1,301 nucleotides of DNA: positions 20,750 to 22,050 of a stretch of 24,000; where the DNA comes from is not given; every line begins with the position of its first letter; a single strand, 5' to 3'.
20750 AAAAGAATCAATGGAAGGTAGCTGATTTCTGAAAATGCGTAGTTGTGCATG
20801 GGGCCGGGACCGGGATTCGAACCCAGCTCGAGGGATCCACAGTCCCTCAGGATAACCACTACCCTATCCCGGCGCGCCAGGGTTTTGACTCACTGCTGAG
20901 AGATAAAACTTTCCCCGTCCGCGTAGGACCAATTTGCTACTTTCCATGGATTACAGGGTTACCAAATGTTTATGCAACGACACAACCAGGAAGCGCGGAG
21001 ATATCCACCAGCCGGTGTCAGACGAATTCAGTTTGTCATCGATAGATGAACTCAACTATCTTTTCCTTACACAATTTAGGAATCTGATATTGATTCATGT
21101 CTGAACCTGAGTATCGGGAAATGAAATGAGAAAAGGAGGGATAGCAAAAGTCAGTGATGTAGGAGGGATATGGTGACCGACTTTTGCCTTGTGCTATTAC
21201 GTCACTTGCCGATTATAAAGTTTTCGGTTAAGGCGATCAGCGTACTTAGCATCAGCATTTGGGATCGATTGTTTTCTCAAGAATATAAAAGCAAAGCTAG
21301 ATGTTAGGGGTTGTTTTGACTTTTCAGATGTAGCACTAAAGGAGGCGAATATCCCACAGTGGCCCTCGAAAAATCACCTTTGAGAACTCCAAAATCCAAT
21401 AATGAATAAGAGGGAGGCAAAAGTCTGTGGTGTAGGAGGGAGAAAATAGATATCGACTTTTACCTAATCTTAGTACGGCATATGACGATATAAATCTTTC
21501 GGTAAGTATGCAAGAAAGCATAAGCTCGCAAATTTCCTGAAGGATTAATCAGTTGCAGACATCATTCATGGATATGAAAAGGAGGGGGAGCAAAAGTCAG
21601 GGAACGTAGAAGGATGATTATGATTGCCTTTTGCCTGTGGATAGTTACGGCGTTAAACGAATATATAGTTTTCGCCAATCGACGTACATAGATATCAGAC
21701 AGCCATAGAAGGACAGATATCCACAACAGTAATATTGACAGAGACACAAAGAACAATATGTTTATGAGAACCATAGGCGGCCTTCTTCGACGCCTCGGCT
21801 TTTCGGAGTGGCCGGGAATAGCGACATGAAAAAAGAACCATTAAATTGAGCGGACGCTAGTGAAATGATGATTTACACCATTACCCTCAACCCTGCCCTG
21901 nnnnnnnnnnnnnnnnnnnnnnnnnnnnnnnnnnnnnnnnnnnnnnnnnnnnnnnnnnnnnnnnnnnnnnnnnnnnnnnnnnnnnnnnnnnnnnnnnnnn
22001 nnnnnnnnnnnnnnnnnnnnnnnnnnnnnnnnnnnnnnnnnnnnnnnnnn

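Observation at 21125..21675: Three tandem, self-promoted hairpin RNA units carrying anti-Shine-Dalgarno (CCUCC) motifs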

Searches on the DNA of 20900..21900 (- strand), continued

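Call 31: search_with_rna_model(model_id=R1, sources=[L001, L002, L003, L004, L005, L006, L007, L008, L009, L010, L011, L012, L013, L014, L015, L016, L017, L018, L019, L020, L021, L022, L023, L024, L025, L026, L027, L028, L029, L030, L031, L032, L033, L034, L035, L036, L037, L038, L039, L040, L041, L042, L043, L044, L045, L046, L047, L048, L049, L050, L051, L052, L053, L054, L055, L056, L057, L058, L059, L060, L061, L062, L063, L064, L065, L066, L067, L068, L069, L070, L071, L072, L073, L074, L075, L076, L077, L078, L079, L080, L081, L082, L083, L084, L085, L086, L087, L088, L089, L090, L091, L092, L093, L094, L095, L096, L097, L098, L099, window], max_evalue=0.0002, make_alignment=true)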
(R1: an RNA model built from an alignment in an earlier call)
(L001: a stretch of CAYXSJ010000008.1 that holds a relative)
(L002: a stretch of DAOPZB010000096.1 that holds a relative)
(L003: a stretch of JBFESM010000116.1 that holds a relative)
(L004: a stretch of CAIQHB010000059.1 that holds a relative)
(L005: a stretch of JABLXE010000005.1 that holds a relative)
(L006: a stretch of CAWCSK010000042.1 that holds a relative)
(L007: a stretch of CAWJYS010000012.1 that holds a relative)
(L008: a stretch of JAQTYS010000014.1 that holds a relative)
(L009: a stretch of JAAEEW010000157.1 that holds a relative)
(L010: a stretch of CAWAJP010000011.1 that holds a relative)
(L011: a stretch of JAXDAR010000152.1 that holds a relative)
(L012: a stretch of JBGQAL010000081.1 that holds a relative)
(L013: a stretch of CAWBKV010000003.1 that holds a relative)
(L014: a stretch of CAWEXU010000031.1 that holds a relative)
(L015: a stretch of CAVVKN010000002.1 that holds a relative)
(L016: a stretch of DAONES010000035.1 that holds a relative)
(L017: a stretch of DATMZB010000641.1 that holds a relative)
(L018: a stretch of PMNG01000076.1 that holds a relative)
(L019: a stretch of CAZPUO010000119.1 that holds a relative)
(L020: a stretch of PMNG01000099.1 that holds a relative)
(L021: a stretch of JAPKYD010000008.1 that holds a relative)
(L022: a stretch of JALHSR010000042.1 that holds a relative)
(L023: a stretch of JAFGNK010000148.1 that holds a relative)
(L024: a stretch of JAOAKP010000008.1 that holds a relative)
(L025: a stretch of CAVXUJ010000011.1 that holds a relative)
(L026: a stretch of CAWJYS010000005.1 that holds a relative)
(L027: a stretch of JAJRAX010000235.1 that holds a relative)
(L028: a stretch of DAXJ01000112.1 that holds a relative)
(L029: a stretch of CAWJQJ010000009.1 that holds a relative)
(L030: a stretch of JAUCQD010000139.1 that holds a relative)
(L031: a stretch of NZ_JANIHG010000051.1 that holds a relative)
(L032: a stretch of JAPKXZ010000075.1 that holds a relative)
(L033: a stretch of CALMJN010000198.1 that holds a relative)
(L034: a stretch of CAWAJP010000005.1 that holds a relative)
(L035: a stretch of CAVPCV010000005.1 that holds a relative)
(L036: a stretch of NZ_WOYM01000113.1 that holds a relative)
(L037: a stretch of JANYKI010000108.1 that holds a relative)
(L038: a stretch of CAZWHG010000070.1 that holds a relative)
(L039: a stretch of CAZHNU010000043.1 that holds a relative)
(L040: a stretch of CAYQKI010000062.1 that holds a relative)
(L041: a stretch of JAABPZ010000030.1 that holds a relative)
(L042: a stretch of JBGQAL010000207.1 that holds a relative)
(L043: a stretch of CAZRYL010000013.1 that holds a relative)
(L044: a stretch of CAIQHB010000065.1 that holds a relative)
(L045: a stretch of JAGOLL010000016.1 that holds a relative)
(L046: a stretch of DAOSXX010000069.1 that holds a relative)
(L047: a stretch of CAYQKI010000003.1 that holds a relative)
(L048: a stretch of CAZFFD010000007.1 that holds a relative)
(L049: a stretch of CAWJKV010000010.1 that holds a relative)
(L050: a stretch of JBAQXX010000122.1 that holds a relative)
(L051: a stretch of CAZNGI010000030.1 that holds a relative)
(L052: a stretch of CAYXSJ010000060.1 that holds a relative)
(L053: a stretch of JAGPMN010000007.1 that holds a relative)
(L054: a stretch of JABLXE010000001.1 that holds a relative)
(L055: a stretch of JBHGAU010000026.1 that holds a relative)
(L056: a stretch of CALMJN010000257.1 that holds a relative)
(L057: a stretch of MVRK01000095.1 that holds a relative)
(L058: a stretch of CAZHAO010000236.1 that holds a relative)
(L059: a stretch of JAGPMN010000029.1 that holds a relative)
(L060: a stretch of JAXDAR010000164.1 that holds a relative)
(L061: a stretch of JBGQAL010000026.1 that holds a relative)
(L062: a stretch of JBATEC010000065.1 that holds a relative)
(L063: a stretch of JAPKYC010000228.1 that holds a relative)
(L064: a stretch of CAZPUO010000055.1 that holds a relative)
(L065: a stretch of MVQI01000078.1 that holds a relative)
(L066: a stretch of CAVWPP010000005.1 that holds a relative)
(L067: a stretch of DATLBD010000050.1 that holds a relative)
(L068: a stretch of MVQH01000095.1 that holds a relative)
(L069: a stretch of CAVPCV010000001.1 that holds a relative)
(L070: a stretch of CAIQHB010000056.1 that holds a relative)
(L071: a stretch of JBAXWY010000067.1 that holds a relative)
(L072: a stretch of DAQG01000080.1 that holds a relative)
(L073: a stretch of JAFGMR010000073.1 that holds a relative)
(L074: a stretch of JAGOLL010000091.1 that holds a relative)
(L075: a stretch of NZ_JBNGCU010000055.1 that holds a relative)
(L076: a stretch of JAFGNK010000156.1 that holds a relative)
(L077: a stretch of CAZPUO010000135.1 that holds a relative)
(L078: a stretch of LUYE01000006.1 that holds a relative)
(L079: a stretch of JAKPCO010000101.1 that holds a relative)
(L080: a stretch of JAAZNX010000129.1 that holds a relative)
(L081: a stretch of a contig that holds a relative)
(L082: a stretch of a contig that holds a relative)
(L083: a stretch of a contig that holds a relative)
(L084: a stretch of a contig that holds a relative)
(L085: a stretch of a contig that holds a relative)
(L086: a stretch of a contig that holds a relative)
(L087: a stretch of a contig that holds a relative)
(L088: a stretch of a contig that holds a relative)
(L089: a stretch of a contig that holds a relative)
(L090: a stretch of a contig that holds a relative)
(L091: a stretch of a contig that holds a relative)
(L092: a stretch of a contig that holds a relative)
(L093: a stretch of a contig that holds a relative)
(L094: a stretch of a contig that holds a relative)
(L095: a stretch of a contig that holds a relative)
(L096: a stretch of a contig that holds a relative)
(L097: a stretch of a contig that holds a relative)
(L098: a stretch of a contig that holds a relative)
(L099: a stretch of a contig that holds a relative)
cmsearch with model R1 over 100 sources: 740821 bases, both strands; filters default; matches with E-value up to 0.0002: 144.
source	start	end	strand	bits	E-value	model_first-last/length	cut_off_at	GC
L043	1381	1447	-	80.5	2e-16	1-67/67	no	0.45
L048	6070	6137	-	79.9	2.9e-16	1-67/67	no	0.47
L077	2922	2989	+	78.5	6e-16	1-67/67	no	0.43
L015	1165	1229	+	78.4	6.5e-16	1-67/67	no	0.42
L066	7554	7623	+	78.2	7.2e-16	1-67/67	no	0.41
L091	5624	5690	+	77.4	1.1e-15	1-67/67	no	0.46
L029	2339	2407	+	77.2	1.2e-15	1-67/67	no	0.48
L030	4134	4201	+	77.2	1.2e-15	1-67/67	no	0.43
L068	7880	7947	-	77.2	1.2e-15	1-67/67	no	0.43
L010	1877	1945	+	76.9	1.5e-15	1-67/67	no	0.48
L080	2382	2449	-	76.2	2.2e-15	1-67/67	no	0.44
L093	1534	1603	+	75.9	2.5e-15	1-67/67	no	0.46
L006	228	296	-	75.2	3.8e-15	1-67/67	no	0.45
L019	3331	3397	+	75.1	4e-15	1-67/67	no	0.4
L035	5636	5701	-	75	4.3e-15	1-67/67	no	0.42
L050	2956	3025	-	74.2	6.7e-15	1-67/67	no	0.47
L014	5861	5925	+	74.1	7.2e-15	1-67/67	no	0.4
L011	4219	4283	+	73.7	8.9e-15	1-67/67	no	0.4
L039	2843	2908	-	73.3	1.1e-14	1-67/67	no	0.45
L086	2379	2447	+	73.2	1.1e-14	1-67/67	no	0.46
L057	3304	3370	-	73.1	1.2e-14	1-67/67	no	0.45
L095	3778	3841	+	73.1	1.2e-14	1-67/67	no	0.44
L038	924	992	+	73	1.3e-14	1-67/67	no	0.41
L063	1077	1145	+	72.9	1.4e-14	1-67/67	no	0.43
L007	1286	1351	+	72.8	1.4e-14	1-67/67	no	0.44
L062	6414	6483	-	72.5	1.6e-14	1-67/67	no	0.47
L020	6232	6298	-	72.5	1.7e-14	1-67/67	no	0.43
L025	5716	5784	-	72.4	1.8e-14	1-67/67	no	0.41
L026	1328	1392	+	72.3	1.8e-14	1-67/67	no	0.38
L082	4906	4974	-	72.2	2e-14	1-67/67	no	0.41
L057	3099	3163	-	72.1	2.1e-14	1-67/67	no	0.42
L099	2304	2369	+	72.1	2.2e-14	1-67/67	no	0.42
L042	3459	3526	+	71.9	2.4e-14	1-67/67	no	0.43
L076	347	415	+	71.3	3.3e-14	1-67/67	no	0.43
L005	4174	4238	-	70.9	4.1e-14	1-67/67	no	0.43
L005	4451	4519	-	70.9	4.1e-14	1-67/67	no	0.46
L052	7147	7210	-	70.9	4.1e-14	1-67/67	no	0.44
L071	3761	3829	-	70.9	4.1e-14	1-67/67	no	0.42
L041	7281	7349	+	70.7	4.5e-14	1-67/67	no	0.42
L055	7380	7446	-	70.7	4.6e-14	1-67/67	no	0.43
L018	5044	5115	+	70.7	4.7e-14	1-67/67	no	0.46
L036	117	181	-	70.4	5.3e-14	1-67/67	no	0.45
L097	7066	7135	+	70.3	5.6e-14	1-67/67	no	0.43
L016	416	483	+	70.2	6.1e-14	1-67/67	no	0.41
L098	2694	2761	-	69.7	8.1e-14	1-67/67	no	0.46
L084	3860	3928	+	69.6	8.5e-14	1-67/67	no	0.43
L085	6072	6140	+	69.5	8.8e-14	1-67/67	no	0.46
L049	1177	1240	+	69.4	9.3e-14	1-67/67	no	0.44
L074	3685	3753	-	69.3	9.7e-14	1-67/67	no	0.52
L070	4012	4075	+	69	1.1e-13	1-67/67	no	0.45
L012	4915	4981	-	68.9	1.3e-13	1-67/67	no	0.42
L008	5053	5121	+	68.8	1.3e-13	1-67/67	no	0.43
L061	4411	4475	-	68.7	1.4e-13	1-67/67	no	0.46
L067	3702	3766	-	68.7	1.4e-13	1-67/67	no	0.38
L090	7046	7114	-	68.6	1.4e-13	1-67/67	no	0.46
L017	4723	4787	+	68.5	1.6e-13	1-67/67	no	0.45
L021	5424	5490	+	68.4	1.6e-13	1-67/67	no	0.49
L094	4057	4121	+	68.1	2e-13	1-67/67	no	0.4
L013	5536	5600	+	68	2e-13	1-67/67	no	0.38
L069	1713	1776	+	68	2.1e-13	1-67/67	no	0.47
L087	2273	2336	+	68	2.1e-13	1-67/67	no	0.44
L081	4784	4849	+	67.8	2.3e-13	1-67/67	no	0.52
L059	4373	4441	+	67.8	2.3e-13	1-67/67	no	0.43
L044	7227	7291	-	67.4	2.8e-13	1-67/67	no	0.4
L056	4299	4364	+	67.3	3e-13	1-67/67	no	0.45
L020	6407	6474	-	67.2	3.1e-13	1-67/67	no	0.49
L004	5987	6054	-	67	3.4e-13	1-67/67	no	0.43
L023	4232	4296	-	66.7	4.2e-13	1-67/67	no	0.4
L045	5422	5491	+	66.5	4.7e-13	1-67/67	no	0.46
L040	4542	4611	-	66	6e-13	1-67/67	no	0.46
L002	5195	5264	+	65.3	9e-13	1-67/67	no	0.46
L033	837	903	+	64.9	1.1e-12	1-67/67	no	0.46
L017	3801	3867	+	64.3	1.6e-12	1-67/67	no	0.42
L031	588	656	+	63.8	2.1e-12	1-67/67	no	0.43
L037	801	870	+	63.8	2.1e-12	1-67/67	no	0.41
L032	511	576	-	63.7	2.1e-12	1-67/67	no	0.48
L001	5163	5228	-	63.6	2.3e-12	1-67/67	no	0.47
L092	528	593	-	63.3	2.7e-12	1-67/67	no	0.48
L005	4338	4403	-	63.1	3e-12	1-67/67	no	0.45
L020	5981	6044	-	63.1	3.1e-12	1-67/67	no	0.47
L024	4257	4325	-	62.6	4.1e-12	1-67/67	no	0.45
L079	760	828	+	62.6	4.1e-12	1-67/67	no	0.46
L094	3925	3990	+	61.9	5.8e-12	1-67/67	no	0.44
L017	3938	4004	+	61.7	6.7e-12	1-67/67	no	0.4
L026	1164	1229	+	61.4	7.7e-12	1-67/67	no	0.42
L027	4793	4858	-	61.3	8.4e-12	1-67/67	no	0.45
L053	6068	6135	+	61.2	8.4e-12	1-67/67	no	0.51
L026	1053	1118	+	60.9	1e-11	1-67/67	no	0.52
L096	3817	3881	-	60.5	1.3e-11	1-67/67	no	0.49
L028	2549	2613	-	60.4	1.3e-11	1-67/67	no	0.52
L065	138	207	-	60.3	1.4e-11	1-67/67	no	0.5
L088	467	532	+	60.2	1.5e-11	1-67/67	no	0.45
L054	7637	7705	+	60.1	1.6e-11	1-67/67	no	0.43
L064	7844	7908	+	60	1.6e-11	1-67/67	no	0.51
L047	7402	7471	+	59.9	1.7e-11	1-67/67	no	0.53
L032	265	329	-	59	2.8e-11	1-67/67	no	0.38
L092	283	347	-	59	2.8e-11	1-67/67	no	0.38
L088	642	705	+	58.4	4e-11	1-67/67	no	0.38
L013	5407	5472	+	58.4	4.1e-11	1-67/67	no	0.41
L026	772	837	+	58.3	4.3e-11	1-67/67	no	0.47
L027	4561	4624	-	57.9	5.3e-11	1-67/67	no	0.38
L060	2661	2720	-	57.6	6.2e-11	1-67/67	no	0.45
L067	3997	4062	-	57.2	7.7e-11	1-67/67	no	0.48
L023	4527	4592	-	56.9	9.5e-11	1-67/67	no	0.53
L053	2986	3053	-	56.7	1e-10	1-67/67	no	0.44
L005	4593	4659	-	56.3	1.3e-10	1-67/67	no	0.46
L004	1073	1149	-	56.3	1.3e-10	1-67/67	no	0.43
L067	4158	4222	-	56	1.5e-10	1-67/67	no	0.4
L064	7722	7786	+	55.7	1.8e-10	1-67/67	no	0.4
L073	5746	5817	+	55.1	2.5e-10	1-67/67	no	0.4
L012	5086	5152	-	54.2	4.2e-10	1-67/67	no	0.43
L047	4073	4140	-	54.1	4.5e-10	1-67/67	no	0.47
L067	3870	3936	-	54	4.6e-10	1-67/67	no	0.42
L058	2912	2982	+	53.1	7.6e-10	1-67/67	no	0.42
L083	5797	5866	-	52.6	9.7e-10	1-67/67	no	0.47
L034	7422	7498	-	52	1.4e-09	1-67/67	no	0.49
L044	7409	7473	-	51.8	1.5e-09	1-67/67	no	0.46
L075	3350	3419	-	51.7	1.6e-09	1-67/67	no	0.46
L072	808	877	-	51.6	1.8e-09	1-67/67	no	0.44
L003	2486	2555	+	51.4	2e-09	1-67/67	no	0.44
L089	1449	1508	-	51.3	2.1e-09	1-67/67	no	0.43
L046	3871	3939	+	51.2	2.2e-09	1-67/67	no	0.43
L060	2809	2873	-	51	2.4e-09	1-67/67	no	0.55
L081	4907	4972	+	50.7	2.9e-09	1-67/67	no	0.42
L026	936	1002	+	49.8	4.6e-09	1-67/67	no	0.49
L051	141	210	+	49.6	5.1e-09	1-67/67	no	0.47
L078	4247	4318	+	48.7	8.6e-09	1-67/67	no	0.47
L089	1584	1648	-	47.7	1.5e-08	1-67/67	no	0.57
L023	4400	4465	-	47.6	1.6e-08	1-67/67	no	0.45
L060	2944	3007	-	47.1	2.1e-08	1-67/67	no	0.44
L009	1883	1961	+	47.1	2.1e-08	1-67/67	no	0.48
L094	3692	3757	+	46.5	2.9e-08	1-67/67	no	0.41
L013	5286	5351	+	45.8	4.3e-08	1-67/67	no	0.42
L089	1719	1781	-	43.8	1.3e-07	1-67/67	no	0.43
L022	3508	3586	-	43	2e-07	1-67/67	no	0.41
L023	4685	4750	-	41.8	3.9e-07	1-67/67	no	0.42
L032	384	449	-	41.1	5.8e-07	1-67/67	no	0.44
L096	3700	3768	-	39.2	1.6e-06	1-67/67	no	0.45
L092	402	466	-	38.9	2e-06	1-67/67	no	0.42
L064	7947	8000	+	36.9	5.9e-06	1-55/67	3'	0.44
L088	338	401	+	31.3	0.00013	1-67/67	no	0.5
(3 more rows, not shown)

Alignment A3: 144 matches aligned to the model, 93 columns, each read 5' to 3' on its own strand. Consensus structure (alignment columns), stored with it:
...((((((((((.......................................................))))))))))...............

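Call 54: search_with_rna_model(model_id=R1, sources=[L100, L101, L102, L103, L104, L105, L106, L107, L108, L109, L110, L111, L112, L113, L114, L115, L116, L117], max_evalue=0.001)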
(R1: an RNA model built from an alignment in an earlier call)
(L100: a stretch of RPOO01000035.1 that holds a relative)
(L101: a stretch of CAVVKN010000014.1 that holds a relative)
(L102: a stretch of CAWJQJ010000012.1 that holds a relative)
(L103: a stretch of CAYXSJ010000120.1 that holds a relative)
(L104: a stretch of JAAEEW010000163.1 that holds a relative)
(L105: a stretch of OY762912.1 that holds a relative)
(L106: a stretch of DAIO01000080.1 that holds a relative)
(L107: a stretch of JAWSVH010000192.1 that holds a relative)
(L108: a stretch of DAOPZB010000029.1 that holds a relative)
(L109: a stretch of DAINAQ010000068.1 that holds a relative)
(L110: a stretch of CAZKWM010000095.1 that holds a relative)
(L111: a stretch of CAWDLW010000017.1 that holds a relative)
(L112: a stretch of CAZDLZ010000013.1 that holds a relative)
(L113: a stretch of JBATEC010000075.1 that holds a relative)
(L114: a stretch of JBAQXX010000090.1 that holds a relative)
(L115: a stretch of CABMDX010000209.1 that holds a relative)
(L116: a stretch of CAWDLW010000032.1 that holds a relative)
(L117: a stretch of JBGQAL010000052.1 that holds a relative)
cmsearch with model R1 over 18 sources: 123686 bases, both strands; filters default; matches with E-value up to 0.001: 29.
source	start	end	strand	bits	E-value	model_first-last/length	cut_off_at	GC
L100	6808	6873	-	78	1.3e-16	1-67/67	no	0.39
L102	1986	2054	-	76.9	2.5e-16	1-67/67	no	0.48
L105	3334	3398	-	75.2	6.2e-16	1-67/67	no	0.4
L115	355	422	+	72.8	2.3e-15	1-67/67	no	0.44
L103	1987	2055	-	72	3.7e-15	1-67/67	no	0.45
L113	4216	4284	+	71.8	4.2e-15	1-67/67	no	0.43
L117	3971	4042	+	71.6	4.6e-15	1-67/67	no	0.44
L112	7898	7966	+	70.9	6.7e-15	1-67/67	no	0.45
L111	3968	4034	-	69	2e-14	1-67/67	no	0.51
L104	816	882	+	68.4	2.7e-14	1-67/67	no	0.48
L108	1265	1329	+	64.8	2e-13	1-67/67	no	0.46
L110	7548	7612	+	63.4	4.2e-13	1-67/67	no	0.51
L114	4552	4618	+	62.1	8.6e-13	1-67/67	no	0.48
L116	5837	5901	-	61.9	1e-12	1-67/67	no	0.4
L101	4475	4539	+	60.8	1.8e-12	1-67/67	no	0.51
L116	5977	6042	-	55.6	3.1e-11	1-67/67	no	0.44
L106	6616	6675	-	54.6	5.4e-11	1-67/67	no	0.47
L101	4722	4786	+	51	4e-10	1-67/67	no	0.43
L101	4295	4360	+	49.5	9.1e-10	1-67/67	no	0.44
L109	2650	2720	+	48.6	1.5e-09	1-67/67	no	0.48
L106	6743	6807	-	48.6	1.5e-09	1-67/67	no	0.57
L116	6095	6160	-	48.3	1.8e-09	1-67/67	no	0.44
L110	7293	7357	-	44.1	1.8e-08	1-67/67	no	0.43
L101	4601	4666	+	42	5.9e-08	1-67/67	no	0.42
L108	1148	1214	+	38.7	3.6e-07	1-67/67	no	0.48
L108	1424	1492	+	37.1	8.5e-07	1-67/67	no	0.46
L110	7169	7226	+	29.4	6.1e-05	1-67/67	no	0.57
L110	7305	7369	+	25.5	0.00052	1-67/67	no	0.43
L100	6820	6885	+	25.4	0.00057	1-67/67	no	0.41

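Call 55: search_with_rna_model(model_id=R1, source=window, filters=off, max_evalue=1, show_alignments=3)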
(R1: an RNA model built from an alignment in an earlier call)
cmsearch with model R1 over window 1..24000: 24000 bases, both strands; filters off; matches with E-value up to 1: 6.
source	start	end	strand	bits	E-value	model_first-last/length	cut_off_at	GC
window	21401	21467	-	71.4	1e-15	1-67/67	no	0.39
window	21128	21191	-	63.1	9.9e-14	1-67/67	no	0.47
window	21574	21638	-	43.5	4.8e-09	1-67/67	no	0.45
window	21140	21203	+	16.2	0.017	1-67/67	no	0.45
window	4784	4847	-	12.3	0.15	1-67/67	no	0.42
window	21416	21465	+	9.9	0.57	4-53/67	no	0.42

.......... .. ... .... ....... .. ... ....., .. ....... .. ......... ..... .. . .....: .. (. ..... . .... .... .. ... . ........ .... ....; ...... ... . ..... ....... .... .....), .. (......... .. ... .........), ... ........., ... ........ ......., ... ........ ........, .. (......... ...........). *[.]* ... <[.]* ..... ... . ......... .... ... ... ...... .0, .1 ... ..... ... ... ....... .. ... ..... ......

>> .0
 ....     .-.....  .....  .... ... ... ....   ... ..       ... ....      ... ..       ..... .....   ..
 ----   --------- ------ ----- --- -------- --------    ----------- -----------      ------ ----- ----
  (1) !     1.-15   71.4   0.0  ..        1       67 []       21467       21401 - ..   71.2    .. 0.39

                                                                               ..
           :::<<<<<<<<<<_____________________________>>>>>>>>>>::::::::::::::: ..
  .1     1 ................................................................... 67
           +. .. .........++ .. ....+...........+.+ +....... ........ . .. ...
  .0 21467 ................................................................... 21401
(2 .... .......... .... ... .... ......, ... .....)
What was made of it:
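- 21125..21188 (-): Unit 1 predicted RNA (about 60-65 nt). Start at G21188; 5' arm 21188-21176; loop 21175-21156 with CCCUCC at 21167-21162; 3' arm 21155-21143; tail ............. with CCCUCC at 21140-21135 and U run at 21134-21131. The 3' end is not determined. CM 63.1 bits (call 55).
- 21398..21464 (-): Unit 2 predicted RNA. Start at G21464; 5' arm (A)GGUAAAAGUC 21465-21455; loop with CCCUCC at 21440-21435; 3' arm GACUUUUGCC(U) 21425-21415; tail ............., whose CCUCC core (21417-21413) partly lies in the stem. CM 71.4 bits (call 55).
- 21571..21635 (-): Unit 3 predicted RNA, a decayed copy. Start at G21635; stem of only 8 bp (21635-21628 with 21596-21589); the loop motif is degraded to CCUUC (21613-21609); the tail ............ 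is intact (CCCUCC 21586-21581). CM 43.5 bits with one non-standard pair (call 55).
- Checked: A covariance model with filters off finds exactly these three units in the window: 71, 63 and 43.5 bits, E <= 5e-9 (call 55).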

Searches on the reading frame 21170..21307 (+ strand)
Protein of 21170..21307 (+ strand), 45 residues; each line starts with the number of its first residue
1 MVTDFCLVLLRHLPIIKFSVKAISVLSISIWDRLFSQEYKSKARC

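Call 56: search_protein_families(library=pfam, proteins=[window:21170-21307:+], max_evalue=1)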
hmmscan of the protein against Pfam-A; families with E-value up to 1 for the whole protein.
window:21170-21307:+ (45 aa): 0 families

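Call 63: find_encoding_contigs(protein=window:21170-21307:+, flank=3000, max_places=6)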
Protein window:21170-21307:+ (45 aa): no gene with exactly this product is on record in the collection.

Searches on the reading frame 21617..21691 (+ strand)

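Call 56: search_protein_families(library=pfam, proteins=[window:21617-21691:+], max_evalue=1)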
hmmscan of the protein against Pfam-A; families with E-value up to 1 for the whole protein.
window:21617-21691:+ (24 aa): 1 family
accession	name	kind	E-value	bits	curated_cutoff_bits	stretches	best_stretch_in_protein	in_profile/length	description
PF16935.10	Hol_Tox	-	0.1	12.9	23.3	1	1-11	9-19/34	Putative Holin-like Toxin (Hol-Tox)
